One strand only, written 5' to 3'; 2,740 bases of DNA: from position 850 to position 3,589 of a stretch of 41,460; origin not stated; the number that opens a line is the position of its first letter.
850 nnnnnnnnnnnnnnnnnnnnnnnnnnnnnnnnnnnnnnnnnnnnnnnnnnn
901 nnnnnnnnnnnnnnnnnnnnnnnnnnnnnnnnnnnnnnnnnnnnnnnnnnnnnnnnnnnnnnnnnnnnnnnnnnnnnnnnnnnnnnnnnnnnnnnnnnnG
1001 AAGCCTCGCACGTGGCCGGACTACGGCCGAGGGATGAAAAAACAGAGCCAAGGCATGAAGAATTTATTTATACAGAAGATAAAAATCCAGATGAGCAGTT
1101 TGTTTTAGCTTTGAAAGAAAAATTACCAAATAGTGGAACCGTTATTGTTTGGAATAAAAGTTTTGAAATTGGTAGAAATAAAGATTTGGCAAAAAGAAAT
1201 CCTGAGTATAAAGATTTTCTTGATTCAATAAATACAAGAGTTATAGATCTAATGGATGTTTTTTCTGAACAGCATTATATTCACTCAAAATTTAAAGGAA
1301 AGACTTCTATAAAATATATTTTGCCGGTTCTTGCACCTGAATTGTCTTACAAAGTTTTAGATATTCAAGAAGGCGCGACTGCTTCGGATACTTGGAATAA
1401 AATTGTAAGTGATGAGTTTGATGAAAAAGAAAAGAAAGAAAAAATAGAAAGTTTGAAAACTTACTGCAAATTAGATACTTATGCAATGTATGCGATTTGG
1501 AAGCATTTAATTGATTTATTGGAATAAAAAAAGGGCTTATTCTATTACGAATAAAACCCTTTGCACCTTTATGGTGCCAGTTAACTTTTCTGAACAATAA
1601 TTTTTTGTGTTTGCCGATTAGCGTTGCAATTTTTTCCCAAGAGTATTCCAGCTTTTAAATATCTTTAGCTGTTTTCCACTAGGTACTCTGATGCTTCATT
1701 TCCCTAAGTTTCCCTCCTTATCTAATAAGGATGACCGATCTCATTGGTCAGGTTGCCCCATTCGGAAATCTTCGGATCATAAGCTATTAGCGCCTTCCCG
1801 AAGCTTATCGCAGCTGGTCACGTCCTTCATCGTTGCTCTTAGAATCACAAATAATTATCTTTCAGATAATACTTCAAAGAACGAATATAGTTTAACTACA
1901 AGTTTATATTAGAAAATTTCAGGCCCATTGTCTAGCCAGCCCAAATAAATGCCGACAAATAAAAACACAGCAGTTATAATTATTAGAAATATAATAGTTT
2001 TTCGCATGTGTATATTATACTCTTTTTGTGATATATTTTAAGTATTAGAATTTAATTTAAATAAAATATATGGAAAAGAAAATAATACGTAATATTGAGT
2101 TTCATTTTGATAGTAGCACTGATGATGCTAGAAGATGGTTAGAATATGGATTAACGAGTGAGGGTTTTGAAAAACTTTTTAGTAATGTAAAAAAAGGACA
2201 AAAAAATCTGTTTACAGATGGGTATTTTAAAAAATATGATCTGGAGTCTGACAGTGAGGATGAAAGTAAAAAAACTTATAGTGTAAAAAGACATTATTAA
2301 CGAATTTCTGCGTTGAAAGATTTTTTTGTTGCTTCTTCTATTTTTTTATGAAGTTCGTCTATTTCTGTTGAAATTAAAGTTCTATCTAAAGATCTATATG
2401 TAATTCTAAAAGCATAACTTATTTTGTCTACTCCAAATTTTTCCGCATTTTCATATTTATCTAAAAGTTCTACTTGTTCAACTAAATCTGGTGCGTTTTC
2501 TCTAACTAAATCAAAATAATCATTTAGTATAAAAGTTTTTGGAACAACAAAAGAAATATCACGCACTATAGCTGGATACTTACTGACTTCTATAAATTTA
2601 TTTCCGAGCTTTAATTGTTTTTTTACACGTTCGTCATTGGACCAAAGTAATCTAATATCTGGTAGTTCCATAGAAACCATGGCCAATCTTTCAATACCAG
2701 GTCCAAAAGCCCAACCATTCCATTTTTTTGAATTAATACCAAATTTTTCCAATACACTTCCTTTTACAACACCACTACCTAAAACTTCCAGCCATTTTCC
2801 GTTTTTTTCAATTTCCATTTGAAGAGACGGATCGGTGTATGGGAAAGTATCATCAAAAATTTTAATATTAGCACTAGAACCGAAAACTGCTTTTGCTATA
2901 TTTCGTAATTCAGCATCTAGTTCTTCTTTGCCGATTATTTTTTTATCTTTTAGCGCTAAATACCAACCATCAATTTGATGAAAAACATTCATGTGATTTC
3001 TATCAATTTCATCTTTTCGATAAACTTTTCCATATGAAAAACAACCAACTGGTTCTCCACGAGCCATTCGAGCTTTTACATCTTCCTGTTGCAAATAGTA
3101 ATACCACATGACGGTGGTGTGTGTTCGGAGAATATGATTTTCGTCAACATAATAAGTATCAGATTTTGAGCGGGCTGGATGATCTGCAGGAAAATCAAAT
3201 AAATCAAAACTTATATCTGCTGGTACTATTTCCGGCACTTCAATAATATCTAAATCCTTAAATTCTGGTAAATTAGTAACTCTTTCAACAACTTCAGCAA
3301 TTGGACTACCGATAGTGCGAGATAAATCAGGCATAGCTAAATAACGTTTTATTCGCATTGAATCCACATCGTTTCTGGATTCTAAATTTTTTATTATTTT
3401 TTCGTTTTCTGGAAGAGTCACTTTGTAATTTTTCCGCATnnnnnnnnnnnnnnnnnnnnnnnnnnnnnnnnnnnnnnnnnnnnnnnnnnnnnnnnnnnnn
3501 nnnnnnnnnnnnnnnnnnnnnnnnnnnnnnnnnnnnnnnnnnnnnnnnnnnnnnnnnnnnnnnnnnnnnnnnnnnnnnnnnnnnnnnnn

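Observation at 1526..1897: Isolated 23S rRNA 5' domain next to a protein gene: pseudogene, interrupted 23S, or separately encoded fragment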

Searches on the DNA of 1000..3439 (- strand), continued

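Call 57: get_annotated_region(hit=H14, flank=600)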
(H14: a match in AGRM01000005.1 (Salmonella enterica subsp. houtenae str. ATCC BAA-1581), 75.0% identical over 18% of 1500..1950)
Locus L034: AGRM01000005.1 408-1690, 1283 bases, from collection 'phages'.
description: Salmonella enterica subsp. houtenae str. ATCC BAA-1581 SEHO0AFNL_Contig0.6, whole genome shotgun sequence.
organism: Salmonella enterica subsp. houtenae str. ATCC BAA-1581 (NCBI taxid 523831)
taxonomy: Bacteria; Pseudomonadati; Pseudomonadota; Gammaproteobacteria; Enterobacterales; Enterobacteriaceae; Salmonella
host: Homo sapiens; source: -; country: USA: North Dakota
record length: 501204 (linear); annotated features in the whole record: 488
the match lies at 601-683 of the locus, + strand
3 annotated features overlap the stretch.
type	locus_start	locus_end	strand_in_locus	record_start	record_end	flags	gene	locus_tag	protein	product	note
tRNA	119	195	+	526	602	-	-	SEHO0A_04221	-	tRNA-Ile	-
tRNA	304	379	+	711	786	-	-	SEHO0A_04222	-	tRNA-Ala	-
rRNA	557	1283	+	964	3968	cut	-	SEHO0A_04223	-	23S ribosomal RNA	-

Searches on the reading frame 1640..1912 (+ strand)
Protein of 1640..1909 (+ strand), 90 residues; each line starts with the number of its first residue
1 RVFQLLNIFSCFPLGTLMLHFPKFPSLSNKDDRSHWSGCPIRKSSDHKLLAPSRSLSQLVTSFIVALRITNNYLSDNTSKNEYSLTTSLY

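Call 9: search_protein_families(library=pfam, proteins=[window:1691-1912:+])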
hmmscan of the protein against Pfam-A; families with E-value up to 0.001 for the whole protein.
window:1691-1912:+ (73 aa): 0 families

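Call 40: find_homologous_proteins(query=window:1640-1909:+, max_evalue=1)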
Query seq(90 aa): 1 candidates shared short words with the query, none scored E <= 1.
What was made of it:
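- The antisense ORF 1691-1912 has no Pfam hit and no homologues (calls 9, 40).
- Tried and rejected: The 90-aa antisense translation was searched and gave no hits (call 40).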

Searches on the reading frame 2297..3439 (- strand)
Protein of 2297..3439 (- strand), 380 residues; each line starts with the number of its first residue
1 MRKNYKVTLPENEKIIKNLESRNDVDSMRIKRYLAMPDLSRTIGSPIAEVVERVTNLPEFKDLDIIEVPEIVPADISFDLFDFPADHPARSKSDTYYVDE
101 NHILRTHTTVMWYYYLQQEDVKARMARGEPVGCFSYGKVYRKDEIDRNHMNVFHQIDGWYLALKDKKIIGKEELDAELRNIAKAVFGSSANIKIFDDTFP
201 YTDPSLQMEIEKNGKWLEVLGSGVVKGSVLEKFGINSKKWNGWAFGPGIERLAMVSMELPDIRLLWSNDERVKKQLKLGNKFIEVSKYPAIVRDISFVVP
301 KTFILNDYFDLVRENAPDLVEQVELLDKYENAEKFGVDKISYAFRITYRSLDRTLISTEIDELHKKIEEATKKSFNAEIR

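Call 8: find_encoding_contigs(protein=window:2297-3439:-, flank=10000, max_places=6)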
Protein window:2297-3439:- (380 aa): no gene with exactly this product is on record in the collection.

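Call 9: search_protein_families(library=pfam, proteins=[window:2297-3439:-])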
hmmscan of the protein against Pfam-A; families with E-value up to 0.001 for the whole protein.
window:2297-3439:- (380 aa): 2 families
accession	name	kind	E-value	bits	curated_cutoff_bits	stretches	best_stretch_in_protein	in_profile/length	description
PF01409.25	tRNA-synt_2d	-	5.4e-52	177.1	19.8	1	46-275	18-245/246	tRNA synthetases class II core domain (F)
PF03147.19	FDX-ACB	-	3.9e-23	82.1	31.1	1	286-380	1-94/94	Ferredoxin-fold anticodon binding domain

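Call 11: find_homologous_proteins(query=window:2297-3439:-, max_evalue=1e-30)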
Query window:2297-3439:- (380 aa): 6351 proteins with E <= 1e-30 among 8000 candidates; the best 120 are listed.
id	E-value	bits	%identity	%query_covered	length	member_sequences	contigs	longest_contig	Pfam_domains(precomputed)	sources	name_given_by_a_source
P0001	1.3e-252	855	100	100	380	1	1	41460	PF03147.20,PF01409.26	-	-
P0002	3.1e-221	752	87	100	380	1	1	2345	PF03147.20,PF01409.26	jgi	jgi:phenylalanyl-tRNA synthetase alpha chain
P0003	3.3e-220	749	87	100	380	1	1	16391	PF03147.20,PF01409.26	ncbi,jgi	ncbi:MAG: hypothetical protein WC662_02050 [Candidatus Paceibacterota bacterium]|jgi:phenylalanyl-tR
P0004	1.1e-213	727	84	100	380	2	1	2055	PF03147.20,PF01409.26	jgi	jgi:phenylalanyl-tRNA synthetase alpha chain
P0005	2.3e-213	726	85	100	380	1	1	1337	PF03147.20,PF01409.26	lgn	-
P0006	7.6e-212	721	84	100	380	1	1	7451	PF03147.20,PF01409.26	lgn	-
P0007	4.7e-211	719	83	100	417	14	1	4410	PF03147.20,PF01409.26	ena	-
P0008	3.3e-210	716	83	100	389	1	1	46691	PF03147.20,PF01409.26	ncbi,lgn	-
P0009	5.1e-210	715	82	100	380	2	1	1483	PF03147.20,PF01409.26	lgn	-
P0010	3.1e-208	709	81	100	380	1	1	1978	PF03147.20,PF01409.26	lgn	-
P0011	5.1e-207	705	81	100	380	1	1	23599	PF03147.20,PF01409.26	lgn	-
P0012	1.6e-205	700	80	100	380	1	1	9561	PF03147.20,PF01409.26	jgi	jgi:phenylalanyl-tRNA synthetase alpha chain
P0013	7.0e-203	692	81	100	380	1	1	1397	PF03147.20,PF01409.26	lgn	-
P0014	7.4e-198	675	77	100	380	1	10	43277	PF03147.20,PF01409.26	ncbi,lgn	-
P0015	5.6e-197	672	77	100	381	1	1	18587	PF03147.20,PF01409.26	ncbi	-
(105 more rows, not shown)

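Call 12: find_encoding_contigs(protein=P0003, flank=6000, max_places=3)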
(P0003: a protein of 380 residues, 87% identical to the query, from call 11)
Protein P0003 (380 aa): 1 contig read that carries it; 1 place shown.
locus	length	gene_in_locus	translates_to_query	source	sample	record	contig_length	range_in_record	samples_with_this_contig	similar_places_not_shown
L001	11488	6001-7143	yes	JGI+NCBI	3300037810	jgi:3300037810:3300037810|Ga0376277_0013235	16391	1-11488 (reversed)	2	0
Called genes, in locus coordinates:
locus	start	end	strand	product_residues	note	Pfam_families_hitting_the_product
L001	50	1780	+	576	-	PF07973:tRNA_SAD (weak), PF00587:tRNA-synt_2b, PF03129:HGTP_anticodon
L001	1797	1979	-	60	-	-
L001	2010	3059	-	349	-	-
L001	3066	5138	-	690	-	PF02518:HATPase_c, PF00204:DNA_gyraseB, PF01751:Toprim, PF00986:DNA_gyraseB_C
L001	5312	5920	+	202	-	-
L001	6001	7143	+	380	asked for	PF01409:tRNA-synt_2d, PF03147:FDX-ACB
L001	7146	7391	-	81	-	-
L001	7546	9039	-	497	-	PF11074:DUF2779, PF13482:RNase_H_2 (weak)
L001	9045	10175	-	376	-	PF13175:AAA_15, PF13304:AAA_21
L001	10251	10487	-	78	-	-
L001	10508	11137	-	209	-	-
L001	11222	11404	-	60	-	-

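Call 13: find_encoding_contigs(protein=P0008, flank=6000, max_places=3)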
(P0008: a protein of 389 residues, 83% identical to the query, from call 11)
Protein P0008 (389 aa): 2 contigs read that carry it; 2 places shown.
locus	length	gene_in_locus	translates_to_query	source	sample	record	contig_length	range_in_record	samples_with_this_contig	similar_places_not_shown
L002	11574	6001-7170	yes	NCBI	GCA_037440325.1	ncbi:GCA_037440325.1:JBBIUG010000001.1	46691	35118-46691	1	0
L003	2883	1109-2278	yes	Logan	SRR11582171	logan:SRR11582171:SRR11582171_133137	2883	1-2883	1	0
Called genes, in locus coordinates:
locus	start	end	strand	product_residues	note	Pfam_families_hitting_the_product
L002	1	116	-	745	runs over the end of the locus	PF02463:SMC_N, PF13175:AAA_15, PF13476:AAA_23, PF13304:AAA_21 (weak)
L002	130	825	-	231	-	PF22935:RM44_endonuclase, PF14622:Ribonucleas_3_3, PF00636:Ribonuclease_3, PF00035:dsrm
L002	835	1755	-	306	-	PF01029:NusB, PF00293:NUDIX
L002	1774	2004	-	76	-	PF01783:Ribosomal_L32p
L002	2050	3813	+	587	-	PF07973:tRNA_SAD, PF00587:tRNA-synt_2b, PF03129:HGTP_anticodon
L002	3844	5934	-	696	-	-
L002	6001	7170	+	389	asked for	PF01409:tRNA-synt_2d, PF03147:FDX-ACB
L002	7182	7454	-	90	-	-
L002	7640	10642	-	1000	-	PF00580:UvrD-helicase, PF13245:AAA_19, PF13538:UvrD_C_2 (faint), PF13361:UvrD_C, PF12705:PDDEXK_1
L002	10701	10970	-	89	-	PF08332:CaMKII_AD (weak)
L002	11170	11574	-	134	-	?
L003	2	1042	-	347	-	?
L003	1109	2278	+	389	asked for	PF01409:tRNA-synt_2d, PF03147:FDX-ACB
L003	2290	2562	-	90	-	-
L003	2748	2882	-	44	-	?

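Call 14: find_encoding_contigs(protein=P0011, flank=6000, max_places=3)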
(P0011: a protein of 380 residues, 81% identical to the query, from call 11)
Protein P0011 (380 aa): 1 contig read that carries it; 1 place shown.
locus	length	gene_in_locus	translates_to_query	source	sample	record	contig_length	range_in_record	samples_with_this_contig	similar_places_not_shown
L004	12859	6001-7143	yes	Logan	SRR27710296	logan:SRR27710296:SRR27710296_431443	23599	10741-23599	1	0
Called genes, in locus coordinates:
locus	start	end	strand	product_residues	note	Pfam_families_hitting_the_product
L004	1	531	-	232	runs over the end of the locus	PF22935:RM44_endonuclase, PF14622:Ribonucleas_3_3, PF00636:Ribonuclease_3, PF00035:dsrm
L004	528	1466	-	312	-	PF01029:NusB, PF00293:NUDIX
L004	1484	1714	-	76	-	PF01783:Ribosomal_L32p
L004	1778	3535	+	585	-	PF07973:tRNA_SAD, PF00587:tRNA-synt_2b, PF03129:HGTP_anticodon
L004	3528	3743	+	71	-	-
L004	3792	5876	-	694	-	PF02518:HATPase_c, PF00204:DNA_gyraseB, PF01751:Toprim, PF00986:DNA_gyraseB_C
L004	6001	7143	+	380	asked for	PF01409:tRNA-synt_2d, PF03147:FDX-ACB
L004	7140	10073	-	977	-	PF00580:UvrD-helicase, PF13245:AAA_19, PF13604:AAA_30 (faint), PF13538:UvrD_C_2 (faint), PF13361:UvrD_C, PF12705:PDDEXK_1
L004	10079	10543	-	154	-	PF08332:CaMKII_AD, PF14534:DUF4440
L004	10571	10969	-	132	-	PF07883:Cupin_2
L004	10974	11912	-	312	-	PF13462:Thioredoxin_4, PF01323:DSBA (weak)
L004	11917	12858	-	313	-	?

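Call 15: find_encoding_contigs(protein=P0014, flank=6000, max_places=3)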
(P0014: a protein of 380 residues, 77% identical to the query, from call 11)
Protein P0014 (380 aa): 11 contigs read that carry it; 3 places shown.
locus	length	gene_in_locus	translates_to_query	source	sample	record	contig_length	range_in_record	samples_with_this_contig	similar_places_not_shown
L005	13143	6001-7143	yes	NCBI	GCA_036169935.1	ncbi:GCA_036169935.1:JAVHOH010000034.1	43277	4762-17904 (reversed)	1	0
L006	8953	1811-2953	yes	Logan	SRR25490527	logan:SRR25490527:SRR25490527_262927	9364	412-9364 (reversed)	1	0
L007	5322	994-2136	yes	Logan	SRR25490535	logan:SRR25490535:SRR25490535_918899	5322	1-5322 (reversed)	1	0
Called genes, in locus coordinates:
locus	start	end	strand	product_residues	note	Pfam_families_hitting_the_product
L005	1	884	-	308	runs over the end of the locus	PF01029:NusB, PF00293:NUDIX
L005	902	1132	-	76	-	PF01783:Ribosomal_L32p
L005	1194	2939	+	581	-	PF07973:tRNA_SAD (weak), PF00587:tRNA-synt_2b, PF03129:HGTP_anticodon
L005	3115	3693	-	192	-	PF20803:PaaX_M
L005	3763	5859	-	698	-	PF02518:HATPase_c, PF00204:DNA_gyraseB, PF01751:Toprim, PF00986:DNA_gyraseB_C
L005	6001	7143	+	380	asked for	PF01409:tRNA-synt_2d, PF03147:FDX-ACB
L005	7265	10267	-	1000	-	PF00580:UvrD-helicase, PF13245:AAA_19, PF13538:UvrD_C_2 (faint), PF13361:UvrD_C, PF12705:PDDEXK_1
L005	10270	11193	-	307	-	PF03741:TerC, PF04332:DUF475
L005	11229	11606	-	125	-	-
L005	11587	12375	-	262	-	PF01381:HTH_3, PF12844:HTH_19 (weak), PF13274:SocA_Panacea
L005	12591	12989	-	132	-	PF07883:Cupin_2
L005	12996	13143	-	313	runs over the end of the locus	PF13462:Thioredoxin_4, PF01323:DSBA (weak)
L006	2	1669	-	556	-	?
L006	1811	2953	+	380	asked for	PF01409:tRNA-synt_2d, PF03147:FDX-ACB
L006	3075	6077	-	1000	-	PF00580:UvrD-helicase, PF13245:AAA_19, PF13538:UvrD_C_2 (faint), PF13361:UvrD_C, PF12705:PDDEXK_1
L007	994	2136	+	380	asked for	PF01409:tRNA-synt_2d, PF03147:FDX-ACB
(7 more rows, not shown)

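Call 32: find_encoding_contigs(protein=P0002, flank=4000, max_places=3)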
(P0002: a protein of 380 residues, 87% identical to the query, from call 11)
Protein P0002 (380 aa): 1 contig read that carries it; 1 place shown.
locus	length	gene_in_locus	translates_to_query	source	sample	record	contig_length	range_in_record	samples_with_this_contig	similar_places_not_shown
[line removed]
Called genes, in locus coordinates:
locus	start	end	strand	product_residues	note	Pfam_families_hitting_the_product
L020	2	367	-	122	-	?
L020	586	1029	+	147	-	-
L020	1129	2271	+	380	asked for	PF01409:tRNA-synt_2d, PF03147:FDX-ACB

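Call 33: find_encoding_contigs(protein=P0006, flank=4000, max_places=3)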
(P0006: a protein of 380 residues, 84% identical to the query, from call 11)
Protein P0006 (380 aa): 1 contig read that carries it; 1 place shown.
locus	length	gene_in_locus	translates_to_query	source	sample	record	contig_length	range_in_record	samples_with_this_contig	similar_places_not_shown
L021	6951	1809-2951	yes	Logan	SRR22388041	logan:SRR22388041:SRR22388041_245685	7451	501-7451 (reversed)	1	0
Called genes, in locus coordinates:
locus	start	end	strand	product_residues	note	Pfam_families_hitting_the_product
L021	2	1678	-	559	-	?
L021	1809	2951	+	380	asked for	PF01409:tRNA-synt_2d, PF03147:FDX-ACB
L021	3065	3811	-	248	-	PF12705:PDDEXK_1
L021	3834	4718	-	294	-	PF03741:TerC (weak), PF04332:DUF475, PF03741:TerC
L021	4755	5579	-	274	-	PF13462:Thioredoxin_4, PF01323:DSBA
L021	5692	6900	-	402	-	PF00266:Aminotran_5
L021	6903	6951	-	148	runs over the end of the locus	-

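Call 34: find_encoding_contigs(protein=P0012, flank=4000, max_places=3)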
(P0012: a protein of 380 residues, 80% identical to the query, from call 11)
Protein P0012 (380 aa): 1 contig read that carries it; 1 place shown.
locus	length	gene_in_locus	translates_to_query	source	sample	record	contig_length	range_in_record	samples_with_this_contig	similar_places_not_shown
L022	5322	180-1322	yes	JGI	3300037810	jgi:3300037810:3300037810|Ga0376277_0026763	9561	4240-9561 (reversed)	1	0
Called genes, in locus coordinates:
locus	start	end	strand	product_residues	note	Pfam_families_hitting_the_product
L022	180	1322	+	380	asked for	PF01409:tRNA-synt_2d, PF03147:FDX-ACB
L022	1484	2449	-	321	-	PF08696:Dna2 (weak), PF12705:PDDEXK_1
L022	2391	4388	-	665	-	PF00580:UvrD-helicase, PF13245:AAA_19, PF13361:UvrD_C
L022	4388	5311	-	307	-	PF03741:TerC (weak), PF04332:DUF475, PF03741:TerC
